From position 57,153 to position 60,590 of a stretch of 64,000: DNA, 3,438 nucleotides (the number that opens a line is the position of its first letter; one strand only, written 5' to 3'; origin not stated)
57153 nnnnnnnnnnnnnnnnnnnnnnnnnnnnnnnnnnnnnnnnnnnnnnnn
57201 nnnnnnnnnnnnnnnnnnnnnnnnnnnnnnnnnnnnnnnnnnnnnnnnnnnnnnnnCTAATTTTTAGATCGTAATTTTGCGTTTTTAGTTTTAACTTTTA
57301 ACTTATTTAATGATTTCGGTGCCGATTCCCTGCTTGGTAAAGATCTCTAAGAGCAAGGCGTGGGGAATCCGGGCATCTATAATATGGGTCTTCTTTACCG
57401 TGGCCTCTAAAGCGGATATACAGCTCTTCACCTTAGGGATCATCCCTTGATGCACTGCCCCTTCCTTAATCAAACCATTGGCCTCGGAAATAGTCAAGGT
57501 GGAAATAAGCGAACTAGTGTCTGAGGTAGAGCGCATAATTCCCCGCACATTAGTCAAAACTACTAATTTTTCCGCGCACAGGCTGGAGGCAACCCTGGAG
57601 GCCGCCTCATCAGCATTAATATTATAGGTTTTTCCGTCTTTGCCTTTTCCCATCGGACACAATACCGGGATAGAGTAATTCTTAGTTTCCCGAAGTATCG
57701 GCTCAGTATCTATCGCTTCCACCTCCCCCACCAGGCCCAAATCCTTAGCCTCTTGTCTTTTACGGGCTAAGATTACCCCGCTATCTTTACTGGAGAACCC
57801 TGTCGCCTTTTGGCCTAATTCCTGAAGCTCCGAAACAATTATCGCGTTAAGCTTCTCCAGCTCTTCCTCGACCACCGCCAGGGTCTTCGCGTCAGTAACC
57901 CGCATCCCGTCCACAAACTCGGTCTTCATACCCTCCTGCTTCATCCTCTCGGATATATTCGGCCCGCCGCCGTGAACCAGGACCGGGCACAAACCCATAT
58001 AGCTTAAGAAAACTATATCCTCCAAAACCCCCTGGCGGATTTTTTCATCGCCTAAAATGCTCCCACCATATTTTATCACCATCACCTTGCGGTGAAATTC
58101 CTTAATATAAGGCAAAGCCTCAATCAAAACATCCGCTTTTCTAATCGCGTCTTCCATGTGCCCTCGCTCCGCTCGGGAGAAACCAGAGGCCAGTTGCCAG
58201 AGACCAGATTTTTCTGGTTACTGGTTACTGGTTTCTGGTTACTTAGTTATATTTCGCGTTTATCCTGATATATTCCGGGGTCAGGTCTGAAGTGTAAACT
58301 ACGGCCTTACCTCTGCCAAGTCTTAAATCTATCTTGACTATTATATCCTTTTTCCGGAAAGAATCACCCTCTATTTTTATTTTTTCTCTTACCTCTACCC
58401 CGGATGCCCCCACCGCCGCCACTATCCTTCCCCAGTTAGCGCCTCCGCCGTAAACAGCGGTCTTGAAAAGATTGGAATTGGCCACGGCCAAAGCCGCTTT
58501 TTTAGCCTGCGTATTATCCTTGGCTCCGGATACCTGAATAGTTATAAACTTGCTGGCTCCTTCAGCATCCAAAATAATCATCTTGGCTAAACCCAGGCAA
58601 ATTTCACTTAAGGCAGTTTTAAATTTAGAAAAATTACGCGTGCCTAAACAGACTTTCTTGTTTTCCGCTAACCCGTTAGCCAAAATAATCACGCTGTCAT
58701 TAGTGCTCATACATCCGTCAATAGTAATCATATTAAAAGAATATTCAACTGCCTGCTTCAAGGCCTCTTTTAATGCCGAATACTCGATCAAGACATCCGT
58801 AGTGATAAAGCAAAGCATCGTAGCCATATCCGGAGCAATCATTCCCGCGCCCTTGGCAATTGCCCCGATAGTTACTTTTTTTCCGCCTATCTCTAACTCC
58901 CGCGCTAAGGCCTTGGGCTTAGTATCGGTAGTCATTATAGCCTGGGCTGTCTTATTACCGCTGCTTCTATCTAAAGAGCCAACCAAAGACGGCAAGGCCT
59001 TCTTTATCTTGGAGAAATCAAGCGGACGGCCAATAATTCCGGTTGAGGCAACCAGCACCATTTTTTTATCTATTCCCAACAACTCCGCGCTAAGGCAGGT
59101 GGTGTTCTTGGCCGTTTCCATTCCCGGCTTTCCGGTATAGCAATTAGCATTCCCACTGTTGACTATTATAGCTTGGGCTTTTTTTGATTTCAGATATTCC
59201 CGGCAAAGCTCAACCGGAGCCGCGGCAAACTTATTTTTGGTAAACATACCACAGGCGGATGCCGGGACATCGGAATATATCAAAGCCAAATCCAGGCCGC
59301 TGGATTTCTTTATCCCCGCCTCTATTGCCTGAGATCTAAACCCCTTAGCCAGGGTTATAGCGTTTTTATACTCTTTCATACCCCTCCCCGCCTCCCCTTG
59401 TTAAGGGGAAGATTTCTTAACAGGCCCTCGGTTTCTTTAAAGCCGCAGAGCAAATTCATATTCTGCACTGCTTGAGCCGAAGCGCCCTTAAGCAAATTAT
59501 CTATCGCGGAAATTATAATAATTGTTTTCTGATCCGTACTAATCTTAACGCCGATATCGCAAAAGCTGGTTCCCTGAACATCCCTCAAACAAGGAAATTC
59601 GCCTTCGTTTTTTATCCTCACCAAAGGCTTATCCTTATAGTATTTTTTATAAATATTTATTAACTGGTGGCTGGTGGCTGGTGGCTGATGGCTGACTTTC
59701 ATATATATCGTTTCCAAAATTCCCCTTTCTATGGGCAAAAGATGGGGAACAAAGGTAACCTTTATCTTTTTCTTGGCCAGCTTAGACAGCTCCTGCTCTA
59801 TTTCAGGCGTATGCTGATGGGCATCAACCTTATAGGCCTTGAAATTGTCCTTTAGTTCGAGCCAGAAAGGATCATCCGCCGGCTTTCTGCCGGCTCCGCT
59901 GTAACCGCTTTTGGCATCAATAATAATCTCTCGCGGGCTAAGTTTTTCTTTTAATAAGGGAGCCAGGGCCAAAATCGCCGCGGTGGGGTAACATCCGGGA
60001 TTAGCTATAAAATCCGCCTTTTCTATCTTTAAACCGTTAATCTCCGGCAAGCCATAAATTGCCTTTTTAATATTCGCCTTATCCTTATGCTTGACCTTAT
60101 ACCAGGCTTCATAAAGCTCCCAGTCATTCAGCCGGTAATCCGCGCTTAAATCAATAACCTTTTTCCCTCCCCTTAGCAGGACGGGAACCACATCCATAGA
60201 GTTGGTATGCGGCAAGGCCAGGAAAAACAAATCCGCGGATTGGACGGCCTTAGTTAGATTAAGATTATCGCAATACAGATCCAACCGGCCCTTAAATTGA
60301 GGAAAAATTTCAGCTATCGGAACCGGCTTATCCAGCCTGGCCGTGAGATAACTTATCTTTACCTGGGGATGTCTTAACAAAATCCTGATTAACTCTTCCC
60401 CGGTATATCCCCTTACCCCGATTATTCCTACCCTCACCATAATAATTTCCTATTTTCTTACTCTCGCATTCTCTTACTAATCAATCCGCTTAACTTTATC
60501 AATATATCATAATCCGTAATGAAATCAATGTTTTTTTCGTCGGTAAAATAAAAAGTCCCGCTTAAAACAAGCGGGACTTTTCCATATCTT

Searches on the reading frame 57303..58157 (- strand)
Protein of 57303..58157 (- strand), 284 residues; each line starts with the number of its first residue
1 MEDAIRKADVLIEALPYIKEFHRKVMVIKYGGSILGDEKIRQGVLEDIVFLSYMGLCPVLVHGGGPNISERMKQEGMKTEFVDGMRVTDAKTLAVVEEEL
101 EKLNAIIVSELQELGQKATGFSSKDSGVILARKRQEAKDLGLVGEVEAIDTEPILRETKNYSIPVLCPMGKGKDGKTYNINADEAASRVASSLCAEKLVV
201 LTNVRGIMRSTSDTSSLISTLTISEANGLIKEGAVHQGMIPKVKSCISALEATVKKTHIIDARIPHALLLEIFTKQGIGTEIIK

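Call 87: search_protein_families(library=pfam, proteins=[window:57303-58157:-], max_evalue=0.00001)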
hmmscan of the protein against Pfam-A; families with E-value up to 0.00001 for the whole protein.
window:57303-58157:- (284 aa): 1 family
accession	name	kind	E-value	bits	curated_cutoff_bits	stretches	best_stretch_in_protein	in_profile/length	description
PF00696.33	AA_kinase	-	6.1e-37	128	24.9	1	24-261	1-234/234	Amino acid kinase family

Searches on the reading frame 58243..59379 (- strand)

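Call 87: search_protein_families(library=pfam, proteins=[window:58243-59379:-], max_evalue=0.00001)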
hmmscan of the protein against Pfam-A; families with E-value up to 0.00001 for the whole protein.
window:58243-59379:- (378 aa): 1 family
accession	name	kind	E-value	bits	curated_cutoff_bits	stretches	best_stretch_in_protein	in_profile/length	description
PF01960.23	ArgJ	-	1.1e-131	439.6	32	1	17-377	3-375/377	ArgJ family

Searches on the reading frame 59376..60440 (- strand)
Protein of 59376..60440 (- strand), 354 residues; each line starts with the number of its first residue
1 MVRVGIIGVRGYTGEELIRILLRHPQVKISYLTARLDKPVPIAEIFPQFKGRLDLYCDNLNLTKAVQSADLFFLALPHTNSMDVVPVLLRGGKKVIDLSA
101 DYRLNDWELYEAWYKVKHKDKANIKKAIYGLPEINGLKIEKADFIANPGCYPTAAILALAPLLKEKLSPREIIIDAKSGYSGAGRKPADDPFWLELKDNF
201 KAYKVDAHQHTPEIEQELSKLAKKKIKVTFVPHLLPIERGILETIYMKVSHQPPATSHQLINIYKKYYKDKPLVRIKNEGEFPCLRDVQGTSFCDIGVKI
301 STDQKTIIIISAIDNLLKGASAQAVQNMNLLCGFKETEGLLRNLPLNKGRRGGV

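Call 87: search_protein_families(library=pfam, proteins=[window:59376-60440:-], max_evalue=0.00001)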
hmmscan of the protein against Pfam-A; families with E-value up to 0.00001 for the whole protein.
window:59376-60440:- (354 aa): 3 families
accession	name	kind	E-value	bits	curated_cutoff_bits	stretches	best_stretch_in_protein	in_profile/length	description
PF22698.1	Semialdhyde_dhC_1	-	3.7e-59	199.7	27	1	150-315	1-165/165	Semialdehyde dehydrogenase, dimerisation domain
PF02774.23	Semialdhyde_dhC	-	2.4e-28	100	26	1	159-318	1-184/184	Semialdehyde dehydrogenase, dimerisation domain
PF01118.30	Semialdhyde_dh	-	3.1e-28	99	26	1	3-141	1-120/121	Semialdehyde dehydrogenase, NAD binding domain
